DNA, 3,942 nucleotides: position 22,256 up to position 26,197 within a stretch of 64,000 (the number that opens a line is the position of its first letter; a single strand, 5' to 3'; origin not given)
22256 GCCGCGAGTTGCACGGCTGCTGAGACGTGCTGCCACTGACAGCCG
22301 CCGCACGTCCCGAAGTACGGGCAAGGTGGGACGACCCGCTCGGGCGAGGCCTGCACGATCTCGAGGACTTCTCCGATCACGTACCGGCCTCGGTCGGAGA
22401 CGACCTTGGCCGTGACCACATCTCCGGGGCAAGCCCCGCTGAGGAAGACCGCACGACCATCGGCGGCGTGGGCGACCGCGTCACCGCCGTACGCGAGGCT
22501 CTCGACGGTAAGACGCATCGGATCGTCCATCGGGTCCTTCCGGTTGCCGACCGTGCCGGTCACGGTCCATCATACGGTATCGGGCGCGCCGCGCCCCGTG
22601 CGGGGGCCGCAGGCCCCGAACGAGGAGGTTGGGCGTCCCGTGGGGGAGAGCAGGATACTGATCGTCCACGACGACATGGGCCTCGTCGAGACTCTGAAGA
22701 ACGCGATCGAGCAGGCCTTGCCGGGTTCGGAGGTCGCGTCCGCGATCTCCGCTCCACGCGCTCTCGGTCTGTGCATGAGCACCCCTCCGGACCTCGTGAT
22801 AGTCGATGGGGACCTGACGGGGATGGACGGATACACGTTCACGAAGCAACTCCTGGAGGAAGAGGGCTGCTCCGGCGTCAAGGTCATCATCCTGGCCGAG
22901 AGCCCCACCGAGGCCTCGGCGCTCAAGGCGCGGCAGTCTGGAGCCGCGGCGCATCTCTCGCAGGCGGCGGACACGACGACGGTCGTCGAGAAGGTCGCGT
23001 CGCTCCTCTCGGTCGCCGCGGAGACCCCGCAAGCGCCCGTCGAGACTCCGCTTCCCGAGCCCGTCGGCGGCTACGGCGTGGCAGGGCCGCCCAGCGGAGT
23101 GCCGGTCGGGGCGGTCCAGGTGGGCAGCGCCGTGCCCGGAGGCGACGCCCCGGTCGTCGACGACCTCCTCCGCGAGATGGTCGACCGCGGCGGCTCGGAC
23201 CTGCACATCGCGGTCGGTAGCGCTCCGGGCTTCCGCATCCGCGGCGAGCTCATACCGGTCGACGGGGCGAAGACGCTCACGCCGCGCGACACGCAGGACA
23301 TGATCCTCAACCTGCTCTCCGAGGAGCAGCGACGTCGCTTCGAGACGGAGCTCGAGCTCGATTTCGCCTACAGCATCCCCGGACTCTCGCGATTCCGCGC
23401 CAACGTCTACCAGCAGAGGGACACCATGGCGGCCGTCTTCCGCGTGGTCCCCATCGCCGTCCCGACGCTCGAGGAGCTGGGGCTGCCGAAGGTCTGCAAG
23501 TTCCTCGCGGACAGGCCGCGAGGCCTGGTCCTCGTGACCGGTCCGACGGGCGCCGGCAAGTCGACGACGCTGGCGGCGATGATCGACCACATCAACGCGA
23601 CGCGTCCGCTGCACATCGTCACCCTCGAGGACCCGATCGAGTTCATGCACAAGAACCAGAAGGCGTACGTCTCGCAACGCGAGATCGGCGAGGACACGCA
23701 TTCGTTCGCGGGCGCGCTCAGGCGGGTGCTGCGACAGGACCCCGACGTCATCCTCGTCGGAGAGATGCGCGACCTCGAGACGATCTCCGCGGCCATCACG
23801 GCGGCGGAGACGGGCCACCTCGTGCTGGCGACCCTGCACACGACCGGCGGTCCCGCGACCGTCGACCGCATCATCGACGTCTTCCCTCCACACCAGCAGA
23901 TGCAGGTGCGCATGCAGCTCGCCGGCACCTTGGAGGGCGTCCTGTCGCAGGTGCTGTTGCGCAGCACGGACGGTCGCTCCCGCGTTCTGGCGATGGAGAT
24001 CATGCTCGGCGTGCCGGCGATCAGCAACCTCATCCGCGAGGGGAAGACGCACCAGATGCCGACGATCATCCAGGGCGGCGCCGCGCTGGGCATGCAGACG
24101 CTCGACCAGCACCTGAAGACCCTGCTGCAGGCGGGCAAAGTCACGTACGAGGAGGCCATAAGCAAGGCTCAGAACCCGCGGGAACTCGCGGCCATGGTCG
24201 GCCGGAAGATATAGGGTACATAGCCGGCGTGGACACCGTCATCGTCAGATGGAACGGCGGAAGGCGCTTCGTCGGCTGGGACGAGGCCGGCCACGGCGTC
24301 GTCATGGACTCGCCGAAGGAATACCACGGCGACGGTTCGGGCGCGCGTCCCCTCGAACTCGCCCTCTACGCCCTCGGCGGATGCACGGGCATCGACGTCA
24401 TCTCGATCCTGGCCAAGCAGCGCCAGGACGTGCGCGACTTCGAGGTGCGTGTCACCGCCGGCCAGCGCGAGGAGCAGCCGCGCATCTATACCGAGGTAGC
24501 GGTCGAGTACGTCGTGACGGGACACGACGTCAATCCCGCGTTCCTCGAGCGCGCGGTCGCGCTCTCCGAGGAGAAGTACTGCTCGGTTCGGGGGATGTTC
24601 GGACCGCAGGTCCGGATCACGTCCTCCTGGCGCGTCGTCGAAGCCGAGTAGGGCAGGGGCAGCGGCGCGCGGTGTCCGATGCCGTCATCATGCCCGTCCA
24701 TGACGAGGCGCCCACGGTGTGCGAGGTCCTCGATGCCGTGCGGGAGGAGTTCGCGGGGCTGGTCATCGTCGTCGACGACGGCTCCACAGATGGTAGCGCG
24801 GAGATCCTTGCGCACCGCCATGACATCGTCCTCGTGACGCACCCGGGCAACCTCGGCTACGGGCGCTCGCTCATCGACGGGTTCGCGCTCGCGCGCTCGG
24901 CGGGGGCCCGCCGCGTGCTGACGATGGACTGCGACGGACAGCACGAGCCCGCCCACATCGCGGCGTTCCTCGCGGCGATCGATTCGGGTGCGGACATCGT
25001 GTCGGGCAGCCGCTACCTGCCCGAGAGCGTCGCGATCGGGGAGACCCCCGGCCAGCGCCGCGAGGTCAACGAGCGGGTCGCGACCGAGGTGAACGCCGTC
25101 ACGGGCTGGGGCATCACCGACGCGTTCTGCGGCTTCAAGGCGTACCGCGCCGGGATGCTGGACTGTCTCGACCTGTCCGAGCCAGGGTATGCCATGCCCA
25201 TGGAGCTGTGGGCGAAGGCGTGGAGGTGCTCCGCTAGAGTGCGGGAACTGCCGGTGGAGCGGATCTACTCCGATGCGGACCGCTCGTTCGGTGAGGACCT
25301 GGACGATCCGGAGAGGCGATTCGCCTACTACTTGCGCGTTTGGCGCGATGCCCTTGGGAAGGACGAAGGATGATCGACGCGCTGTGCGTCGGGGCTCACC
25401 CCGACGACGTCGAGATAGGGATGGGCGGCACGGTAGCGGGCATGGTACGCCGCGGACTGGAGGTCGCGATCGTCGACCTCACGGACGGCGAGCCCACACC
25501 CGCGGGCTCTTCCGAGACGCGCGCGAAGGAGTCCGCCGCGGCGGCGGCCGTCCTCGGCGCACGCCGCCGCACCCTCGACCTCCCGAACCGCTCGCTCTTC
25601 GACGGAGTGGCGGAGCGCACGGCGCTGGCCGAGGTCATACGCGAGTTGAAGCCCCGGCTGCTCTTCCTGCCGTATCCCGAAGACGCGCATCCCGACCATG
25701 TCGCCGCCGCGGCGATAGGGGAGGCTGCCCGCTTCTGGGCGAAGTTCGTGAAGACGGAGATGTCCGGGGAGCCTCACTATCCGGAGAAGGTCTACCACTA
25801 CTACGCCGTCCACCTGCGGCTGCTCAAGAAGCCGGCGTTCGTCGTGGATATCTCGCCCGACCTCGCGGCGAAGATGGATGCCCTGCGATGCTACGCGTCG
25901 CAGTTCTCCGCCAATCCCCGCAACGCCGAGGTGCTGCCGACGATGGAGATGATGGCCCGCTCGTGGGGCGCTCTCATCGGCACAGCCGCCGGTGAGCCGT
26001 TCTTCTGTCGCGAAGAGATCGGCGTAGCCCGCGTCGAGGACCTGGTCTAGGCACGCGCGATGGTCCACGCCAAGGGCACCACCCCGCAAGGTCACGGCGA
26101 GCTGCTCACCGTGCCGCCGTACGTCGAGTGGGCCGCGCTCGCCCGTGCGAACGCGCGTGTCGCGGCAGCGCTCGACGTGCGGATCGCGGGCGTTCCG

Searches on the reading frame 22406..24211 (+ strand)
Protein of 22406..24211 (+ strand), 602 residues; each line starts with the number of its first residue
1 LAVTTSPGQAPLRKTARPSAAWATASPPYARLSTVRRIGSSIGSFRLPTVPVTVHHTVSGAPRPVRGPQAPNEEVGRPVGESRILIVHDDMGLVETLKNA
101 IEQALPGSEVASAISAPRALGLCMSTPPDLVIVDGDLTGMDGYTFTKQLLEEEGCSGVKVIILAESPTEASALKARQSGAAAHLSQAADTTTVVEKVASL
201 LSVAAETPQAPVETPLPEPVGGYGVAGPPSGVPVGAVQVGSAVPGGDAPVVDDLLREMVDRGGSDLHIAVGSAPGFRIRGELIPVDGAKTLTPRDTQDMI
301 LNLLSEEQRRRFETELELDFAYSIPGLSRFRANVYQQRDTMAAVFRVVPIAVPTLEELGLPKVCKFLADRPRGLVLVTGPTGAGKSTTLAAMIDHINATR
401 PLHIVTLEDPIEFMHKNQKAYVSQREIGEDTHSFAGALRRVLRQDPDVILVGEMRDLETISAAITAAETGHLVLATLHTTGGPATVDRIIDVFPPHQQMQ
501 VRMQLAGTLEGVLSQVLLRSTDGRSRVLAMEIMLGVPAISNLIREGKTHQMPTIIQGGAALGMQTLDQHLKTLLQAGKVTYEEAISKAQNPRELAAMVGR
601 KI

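Call 26: search_protein_families(library=pfam, proteins=[window:22406-24211:+], max_evalue=0.001)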
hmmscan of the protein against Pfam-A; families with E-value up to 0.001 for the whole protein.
window:22406-24211:+ (602 aa): 5 families
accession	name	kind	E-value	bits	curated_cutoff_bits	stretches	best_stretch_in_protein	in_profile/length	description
PF00437.27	T2SSE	-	3.4e-42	144.9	24.9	1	368-527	138-287/370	Type II/IV secretion system protein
PF00072.30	Response_reg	-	3.6e-15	56.5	30.2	1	84-197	1-110/111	Response regulator receiver domain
PF13401.12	AAA_22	-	0.00013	22.7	27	1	371-457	4-96/130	AAA domain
PF13191.12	AAA_16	-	0.00031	21.7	32.6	0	368-403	21-52/167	AAA ATPase domain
PF13555.12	AAA_29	-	0.001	19.2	27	0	371-393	21-43/61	P-loop containing region of AAA domain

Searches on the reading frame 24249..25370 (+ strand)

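Call 26: search_protein_families(library=pfam, proteins=[window:24249-25370:+], max_evalue=0.001)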
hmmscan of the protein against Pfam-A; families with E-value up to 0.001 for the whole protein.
window:24249-25370:+ (374 aa): 2 families
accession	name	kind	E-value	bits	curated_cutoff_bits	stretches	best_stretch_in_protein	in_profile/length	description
PF00535.33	Glycos_transf_2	-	7.8e-23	81.7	23.3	1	146-306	2-166/168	Glycosyl transferase family 2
PF13704.12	Glyco_tranf_2_4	-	0.00033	21.5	27.5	1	152-229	2-81/98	Glycosyl transferase family 2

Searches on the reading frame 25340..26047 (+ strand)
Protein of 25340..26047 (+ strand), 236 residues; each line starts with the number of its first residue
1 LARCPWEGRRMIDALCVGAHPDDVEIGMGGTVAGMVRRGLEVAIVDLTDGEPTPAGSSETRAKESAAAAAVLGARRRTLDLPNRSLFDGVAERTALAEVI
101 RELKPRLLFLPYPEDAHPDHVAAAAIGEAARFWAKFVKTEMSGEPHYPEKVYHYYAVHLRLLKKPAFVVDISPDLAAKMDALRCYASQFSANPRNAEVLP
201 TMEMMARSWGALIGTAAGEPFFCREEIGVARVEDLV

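Call 26: search_protein_families(library=pfam, proteins=[window:25340-26047:+], max_evalue=0.001)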
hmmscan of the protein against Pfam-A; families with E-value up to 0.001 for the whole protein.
window:25340-26047:+ (236 aa): 1 family
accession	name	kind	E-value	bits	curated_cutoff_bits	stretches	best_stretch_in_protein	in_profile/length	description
PF02585.22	PIG-L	-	9.1e-25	88.1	28.2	1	15-130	1-128/129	GlcNAc-PI de-N-acetylase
